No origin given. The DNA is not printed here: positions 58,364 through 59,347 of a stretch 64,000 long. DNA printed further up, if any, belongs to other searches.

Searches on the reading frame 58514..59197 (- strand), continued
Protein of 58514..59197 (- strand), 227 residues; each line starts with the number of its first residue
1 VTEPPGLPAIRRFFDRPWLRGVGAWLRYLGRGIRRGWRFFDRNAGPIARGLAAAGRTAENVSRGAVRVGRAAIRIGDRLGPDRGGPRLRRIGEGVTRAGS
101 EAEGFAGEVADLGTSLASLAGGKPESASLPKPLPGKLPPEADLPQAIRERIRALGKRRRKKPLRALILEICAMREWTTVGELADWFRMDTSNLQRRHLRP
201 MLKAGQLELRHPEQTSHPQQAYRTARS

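Call 80: search_protein_representatives(alignment_id=A1)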
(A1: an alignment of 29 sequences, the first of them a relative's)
Query: 29 sequences, 299 profile positions. Proteins with E-value up to 0.001 (for the whole library): 1724; up to 1e-10: 317; up to 1e-30: 43. The best 150 are listed.
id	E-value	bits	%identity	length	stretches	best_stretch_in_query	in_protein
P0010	1.6e-142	491.0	-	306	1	1-298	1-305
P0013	2.1e-112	392.0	-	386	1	16-298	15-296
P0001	6.0e-90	318.3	-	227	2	210-298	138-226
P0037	7.6e-85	301.6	-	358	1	4-298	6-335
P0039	7.2e-74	265.5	-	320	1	18-296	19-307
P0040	2.9e-69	250.4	-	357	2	3-208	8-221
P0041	4.5e-62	226.8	-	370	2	159-298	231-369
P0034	1.3e-60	222.0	-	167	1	121-298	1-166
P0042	3.4e-59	217.4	-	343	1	6-298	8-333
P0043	9.3e-55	202.8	-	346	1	20-297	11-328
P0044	5.7e-53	196.9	-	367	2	165-297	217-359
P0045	1.2e-50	189.3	-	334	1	13-297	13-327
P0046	2.5e-48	181.7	-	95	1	207-298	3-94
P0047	1.1e-45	172.9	-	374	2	169-298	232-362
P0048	1.7e-45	172.4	-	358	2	172-297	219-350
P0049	9.0e-44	166.7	-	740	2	177-297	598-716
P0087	1.7e-25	106.7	-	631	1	203-297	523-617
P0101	1.2e-22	97.4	-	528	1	156-290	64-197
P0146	5.8e-16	75.4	-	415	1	209-298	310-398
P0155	2.0e-15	73.7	-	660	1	210-298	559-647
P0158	2.8e-15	73.2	-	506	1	195-297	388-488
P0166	6.1e-15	72.1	-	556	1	175-297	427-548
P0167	6.4e-15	72.0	-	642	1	185-298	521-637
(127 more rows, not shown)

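Call 81: search_protein_families(library=pfam, proteins=[P0049, P0087, P0155, P0166, P0167, P0158, P0101, P0146, P0039, P0042], max_evalue=0.001)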
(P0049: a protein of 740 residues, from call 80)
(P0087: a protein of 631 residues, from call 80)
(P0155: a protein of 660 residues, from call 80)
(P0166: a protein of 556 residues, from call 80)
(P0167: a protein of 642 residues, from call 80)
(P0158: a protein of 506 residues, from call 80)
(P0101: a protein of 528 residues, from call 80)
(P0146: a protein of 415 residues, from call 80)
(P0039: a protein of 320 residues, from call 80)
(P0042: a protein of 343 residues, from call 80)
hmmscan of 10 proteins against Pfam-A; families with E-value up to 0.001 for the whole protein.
P0049 (740 aa): 3 families
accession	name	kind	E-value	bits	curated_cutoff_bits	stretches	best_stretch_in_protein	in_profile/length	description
PF13749.12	HATPase_c_4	-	5.7e-20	71.6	26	1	307-395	1-89/89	Putative ATP-dependent DNA helicase recG C-terminal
PF04326.19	SLFN_AlbA_2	-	1.2e-09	39.2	25.3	1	16-138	1-117/118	Schlafen, AlbA_2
PF21247.3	Fic-like_C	-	1.6e-09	37.9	27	0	668-714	15-62/64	Filamentation induced by cAMP protein Fic-like, C-terminal domain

P0087 (631 aa): 3 families
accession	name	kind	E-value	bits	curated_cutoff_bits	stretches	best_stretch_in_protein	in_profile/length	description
PF13749.12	HATPase_c_4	-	9.2e-20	70.9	26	1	309-397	1-89/89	Putative ATP-dependent DNA helicase recG C-terminal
PF04326.19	SLFN_AlbA_2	-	1.8e-13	51.5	25.3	1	18-140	1-117/118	Schlafen, AlbA_2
PF21247.3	Fic-like_C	-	0.0001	22.5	27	1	569-615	15-62/64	Filamentation induced by cAMP protein Fic-like, C-terminal domain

P0155 (660 aa): 2 families
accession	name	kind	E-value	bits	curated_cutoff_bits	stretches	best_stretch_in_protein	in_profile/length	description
PF13749.12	HATPase_c_4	-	1.4e-18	67.1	26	1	335-418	4-89/89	Putative ATP-dependent DNA helicase recG C-terminal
PF04326.19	SLFN_AlbA_2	-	3.9e-11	44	25.3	1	26-152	1-117/118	Schlafen, AlbA_2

P0166 (556 aa): 3 families
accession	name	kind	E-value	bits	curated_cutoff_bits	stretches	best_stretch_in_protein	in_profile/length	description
PF13749.12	HATPase_c_4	-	8.4e-17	61.4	26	1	332-410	7-87/89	Putative ATP-dependent DNA helicase recG C-terminal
PF04326.19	SLFN_AlbA_2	-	1.1e-10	42.5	25.3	1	17-144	1-117/118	Schlafen, AlbA_2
PF21247.3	Fic-like_C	-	0.00013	22.3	27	1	511-548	27-64/64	Filamentation induced by cAMP protein Fic-like, C-terminal domain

P0167 (642 aa): 3 families
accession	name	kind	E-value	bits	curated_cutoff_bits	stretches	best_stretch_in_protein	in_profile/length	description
PF04326.19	SLFN_AlbA_2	-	2.7e-10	41.2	25.3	1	20-143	10-117/118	Schlafen, AlbA_2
PF13749.12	HATPase_c_4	-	5.1e-08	33.2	26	1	339-404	15-83/89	Putative ATP-dependent DNA helicase recG C-terminal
PF21247.3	Fic-like_C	-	2.1e-07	31.2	27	1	586-634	13-62/64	Filamentation induced by cAMP protein Fic-like, C-terminal domain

P0158 (506 aa): 2 families
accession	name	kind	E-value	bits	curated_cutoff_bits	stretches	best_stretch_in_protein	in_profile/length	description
PF13749.12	HATPase_c_4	-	6.2e-20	71.4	26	1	141-216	3-82/89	Putative ATP-dependent DNA helicase recG C-terminal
PF21247.3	Fic-like_C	-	7e-05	23.1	27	1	438-488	13-64/64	Filamentation induced by cAMP protein Fic-like, C-terminal domain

P0101 (528 aa): 0 families

P0146 (415 aa): 2 families
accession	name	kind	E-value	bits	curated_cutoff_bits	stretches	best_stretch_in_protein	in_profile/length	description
PF04326.19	SLFN_AlbA_2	-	1.5e-09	38.8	25.3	1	16-138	1-117/118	Schlafen, AlbA_2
PF12802.13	MarR_2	-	0.00022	21.7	27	1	206-255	2-52/61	MarR family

P0039 (320 aa): 1 family
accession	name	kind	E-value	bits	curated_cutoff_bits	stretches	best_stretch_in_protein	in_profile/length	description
PF21247.3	Fic-like_C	-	0.00034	20.9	27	1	256-306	10-62/64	Filamentation induced by cAMP protein Fic-like, C-terminal domain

P0042 (343 aa): 0 families
